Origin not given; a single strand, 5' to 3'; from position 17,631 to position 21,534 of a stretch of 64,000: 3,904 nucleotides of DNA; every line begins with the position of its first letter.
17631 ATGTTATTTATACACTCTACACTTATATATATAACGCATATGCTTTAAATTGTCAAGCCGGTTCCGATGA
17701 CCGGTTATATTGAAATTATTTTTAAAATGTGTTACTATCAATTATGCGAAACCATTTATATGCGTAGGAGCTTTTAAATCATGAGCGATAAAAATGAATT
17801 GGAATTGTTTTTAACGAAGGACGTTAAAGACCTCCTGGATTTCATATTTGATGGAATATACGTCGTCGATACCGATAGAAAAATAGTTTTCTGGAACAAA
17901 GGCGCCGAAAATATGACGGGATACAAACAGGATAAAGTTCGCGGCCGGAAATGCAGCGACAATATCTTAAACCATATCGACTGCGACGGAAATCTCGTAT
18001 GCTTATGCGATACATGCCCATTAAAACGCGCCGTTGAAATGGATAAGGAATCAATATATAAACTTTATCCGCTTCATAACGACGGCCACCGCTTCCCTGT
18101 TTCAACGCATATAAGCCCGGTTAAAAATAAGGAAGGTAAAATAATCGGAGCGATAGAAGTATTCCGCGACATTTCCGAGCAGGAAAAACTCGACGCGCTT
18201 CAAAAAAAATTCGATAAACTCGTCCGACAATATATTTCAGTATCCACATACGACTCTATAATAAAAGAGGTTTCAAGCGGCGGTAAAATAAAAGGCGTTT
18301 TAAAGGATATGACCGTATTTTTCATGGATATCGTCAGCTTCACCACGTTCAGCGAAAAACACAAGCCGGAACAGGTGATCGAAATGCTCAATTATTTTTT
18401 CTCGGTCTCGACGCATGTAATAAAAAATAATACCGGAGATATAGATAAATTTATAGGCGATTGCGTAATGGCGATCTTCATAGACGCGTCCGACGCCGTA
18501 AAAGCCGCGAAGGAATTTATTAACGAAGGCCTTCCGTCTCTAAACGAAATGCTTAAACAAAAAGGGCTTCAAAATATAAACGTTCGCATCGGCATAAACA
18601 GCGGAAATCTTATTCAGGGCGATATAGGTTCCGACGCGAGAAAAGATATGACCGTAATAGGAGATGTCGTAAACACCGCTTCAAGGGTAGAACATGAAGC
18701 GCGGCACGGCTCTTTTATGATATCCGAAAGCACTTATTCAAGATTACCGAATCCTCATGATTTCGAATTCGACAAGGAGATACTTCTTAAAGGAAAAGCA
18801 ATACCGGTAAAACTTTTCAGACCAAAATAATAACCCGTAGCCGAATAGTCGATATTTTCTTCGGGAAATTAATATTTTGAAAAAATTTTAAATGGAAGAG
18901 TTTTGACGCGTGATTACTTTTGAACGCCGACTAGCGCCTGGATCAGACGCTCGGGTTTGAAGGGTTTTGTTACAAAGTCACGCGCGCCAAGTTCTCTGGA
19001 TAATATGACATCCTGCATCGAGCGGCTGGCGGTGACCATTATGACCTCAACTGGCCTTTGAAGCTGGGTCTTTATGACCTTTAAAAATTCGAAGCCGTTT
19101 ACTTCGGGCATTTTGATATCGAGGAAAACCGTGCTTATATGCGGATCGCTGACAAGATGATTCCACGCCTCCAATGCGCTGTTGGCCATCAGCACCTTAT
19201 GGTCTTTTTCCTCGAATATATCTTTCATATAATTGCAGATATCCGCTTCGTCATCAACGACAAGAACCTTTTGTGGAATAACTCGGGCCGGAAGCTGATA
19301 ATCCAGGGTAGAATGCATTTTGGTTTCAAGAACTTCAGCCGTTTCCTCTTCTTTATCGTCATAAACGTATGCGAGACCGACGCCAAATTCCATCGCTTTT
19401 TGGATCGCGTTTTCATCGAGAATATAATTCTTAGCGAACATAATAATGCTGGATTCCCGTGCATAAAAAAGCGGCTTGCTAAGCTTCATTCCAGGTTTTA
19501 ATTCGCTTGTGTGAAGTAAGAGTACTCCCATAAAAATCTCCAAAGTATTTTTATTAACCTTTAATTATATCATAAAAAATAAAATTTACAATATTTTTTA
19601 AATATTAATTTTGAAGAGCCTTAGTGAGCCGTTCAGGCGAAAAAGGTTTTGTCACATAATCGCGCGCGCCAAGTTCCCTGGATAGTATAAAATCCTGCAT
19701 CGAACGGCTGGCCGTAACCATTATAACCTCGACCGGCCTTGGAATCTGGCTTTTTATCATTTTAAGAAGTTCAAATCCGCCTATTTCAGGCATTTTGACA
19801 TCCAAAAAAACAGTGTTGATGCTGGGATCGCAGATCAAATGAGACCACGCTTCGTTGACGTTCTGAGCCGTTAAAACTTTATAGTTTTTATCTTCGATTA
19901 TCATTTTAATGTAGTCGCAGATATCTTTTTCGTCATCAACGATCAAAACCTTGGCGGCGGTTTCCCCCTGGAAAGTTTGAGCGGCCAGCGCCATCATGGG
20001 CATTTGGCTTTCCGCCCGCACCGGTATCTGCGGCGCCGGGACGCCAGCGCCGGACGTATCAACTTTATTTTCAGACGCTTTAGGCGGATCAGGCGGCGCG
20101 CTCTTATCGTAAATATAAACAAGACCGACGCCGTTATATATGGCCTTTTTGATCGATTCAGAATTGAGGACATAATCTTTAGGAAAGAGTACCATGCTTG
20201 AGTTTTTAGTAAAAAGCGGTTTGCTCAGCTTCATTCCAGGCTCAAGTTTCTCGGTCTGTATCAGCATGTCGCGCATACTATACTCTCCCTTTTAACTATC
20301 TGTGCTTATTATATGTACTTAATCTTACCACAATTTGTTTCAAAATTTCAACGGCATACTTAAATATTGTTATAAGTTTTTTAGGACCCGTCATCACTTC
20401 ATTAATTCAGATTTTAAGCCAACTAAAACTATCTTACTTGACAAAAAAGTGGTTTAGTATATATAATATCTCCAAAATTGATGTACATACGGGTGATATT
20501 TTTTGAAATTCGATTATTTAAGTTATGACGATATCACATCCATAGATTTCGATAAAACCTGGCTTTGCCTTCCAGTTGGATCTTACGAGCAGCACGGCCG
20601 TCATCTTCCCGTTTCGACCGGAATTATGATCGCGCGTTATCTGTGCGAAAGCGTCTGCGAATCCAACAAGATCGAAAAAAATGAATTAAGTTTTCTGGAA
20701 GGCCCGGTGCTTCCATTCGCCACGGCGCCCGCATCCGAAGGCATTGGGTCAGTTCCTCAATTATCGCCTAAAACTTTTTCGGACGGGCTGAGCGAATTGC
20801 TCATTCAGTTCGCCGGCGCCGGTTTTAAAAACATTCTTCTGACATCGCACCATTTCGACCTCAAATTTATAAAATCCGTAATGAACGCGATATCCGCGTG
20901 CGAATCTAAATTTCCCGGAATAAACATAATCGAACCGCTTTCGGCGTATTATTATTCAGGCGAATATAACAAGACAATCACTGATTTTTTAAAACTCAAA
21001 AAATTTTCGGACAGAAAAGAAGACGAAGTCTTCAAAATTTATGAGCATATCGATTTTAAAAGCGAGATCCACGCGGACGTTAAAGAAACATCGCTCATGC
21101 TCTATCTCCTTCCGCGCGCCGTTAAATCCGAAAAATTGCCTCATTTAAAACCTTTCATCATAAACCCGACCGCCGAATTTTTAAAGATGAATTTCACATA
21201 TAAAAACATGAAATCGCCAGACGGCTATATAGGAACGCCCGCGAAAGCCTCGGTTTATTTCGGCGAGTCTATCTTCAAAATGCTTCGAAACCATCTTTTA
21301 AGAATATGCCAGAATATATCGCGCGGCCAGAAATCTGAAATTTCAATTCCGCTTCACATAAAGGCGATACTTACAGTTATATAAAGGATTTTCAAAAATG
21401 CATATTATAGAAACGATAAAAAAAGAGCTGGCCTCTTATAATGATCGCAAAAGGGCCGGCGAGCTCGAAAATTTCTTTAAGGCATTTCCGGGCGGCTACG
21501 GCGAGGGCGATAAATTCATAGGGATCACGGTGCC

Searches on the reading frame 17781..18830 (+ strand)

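Call 47: search_protein_families(library=pfam, proteins=[window:17781-18830:+], max_evalue=0.00001)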
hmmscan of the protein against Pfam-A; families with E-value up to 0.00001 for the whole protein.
window:17781-18830:+ (349 aa): 5 families
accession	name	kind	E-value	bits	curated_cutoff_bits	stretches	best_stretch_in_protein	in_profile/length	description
PF00211.25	Guanylate_cyc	-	2.9e-27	95.9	21.9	1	175-339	7-173/183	Adenylate and Guanylate cyclase catalytic domain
PF13426.13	PAS_9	-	1.6e-17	64.1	27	1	24-133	2-103/103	PAS domain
PF08448.16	PAS_4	-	8.6e-13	48.9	23.1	1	24-135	6-109/110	PAS fold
PF00989.32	PAS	-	1.2e-10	41.8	22.6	1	22-131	10-113/113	PAS fold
PF13188.13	PAS_8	-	4e-06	27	21.8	1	18-65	6-49/65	PAS domain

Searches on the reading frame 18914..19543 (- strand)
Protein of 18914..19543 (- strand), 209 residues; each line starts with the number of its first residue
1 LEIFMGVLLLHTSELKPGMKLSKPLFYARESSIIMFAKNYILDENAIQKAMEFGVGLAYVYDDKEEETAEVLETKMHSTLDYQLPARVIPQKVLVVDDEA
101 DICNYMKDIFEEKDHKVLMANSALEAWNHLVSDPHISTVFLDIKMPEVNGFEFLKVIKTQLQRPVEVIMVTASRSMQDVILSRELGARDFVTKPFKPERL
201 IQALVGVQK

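Call 47: search_protein_families(library=pfam, proteins=[window:18914-19543:-], max_evalue=0.00001)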
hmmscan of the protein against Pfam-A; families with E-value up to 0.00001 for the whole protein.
window:18914-19543:- (209 aa): 1 family
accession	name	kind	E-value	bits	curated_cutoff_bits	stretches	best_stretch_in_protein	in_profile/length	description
PF00072.30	Response_reg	-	4.5e-25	88.4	30.2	1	93-204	1-110/111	Response regulator receiver domain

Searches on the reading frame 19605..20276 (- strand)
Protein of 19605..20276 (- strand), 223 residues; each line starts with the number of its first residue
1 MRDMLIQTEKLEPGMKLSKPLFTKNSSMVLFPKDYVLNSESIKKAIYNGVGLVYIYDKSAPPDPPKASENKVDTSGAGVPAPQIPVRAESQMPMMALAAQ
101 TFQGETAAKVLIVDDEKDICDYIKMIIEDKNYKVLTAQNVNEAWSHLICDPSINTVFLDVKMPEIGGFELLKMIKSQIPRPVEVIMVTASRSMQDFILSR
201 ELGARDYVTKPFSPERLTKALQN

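Call 47: search_protein_families(library=pfam, proteins=[window:19605-20276:-], max_evalue=0.00001)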
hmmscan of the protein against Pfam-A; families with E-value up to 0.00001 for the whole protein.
window:19605-20276:- (223 aa): 1 family
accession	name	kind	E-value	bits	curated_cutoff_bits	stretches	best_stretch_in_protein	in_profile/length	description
PF00072.30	Response_reg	-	4.1e-26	91.8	30.2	1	110-221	1-110/111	Response regulator receiver domain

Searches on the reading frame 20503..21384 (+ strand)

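Call 47: search_protein_families(library=pfam, proteins=[window:20503-21384:+], max_evalue=0.00001)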
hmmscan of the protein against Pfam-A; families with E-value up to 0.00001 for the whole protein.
window:20503-21384:+ (293 aa): 1 family
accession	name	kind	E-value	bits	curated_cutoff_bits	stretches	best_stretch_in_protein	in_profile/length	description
PF02633.19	Creatininase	-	2.4e-30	106.2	31.3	1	6-268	3-237/238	Creatinine amidohydrolase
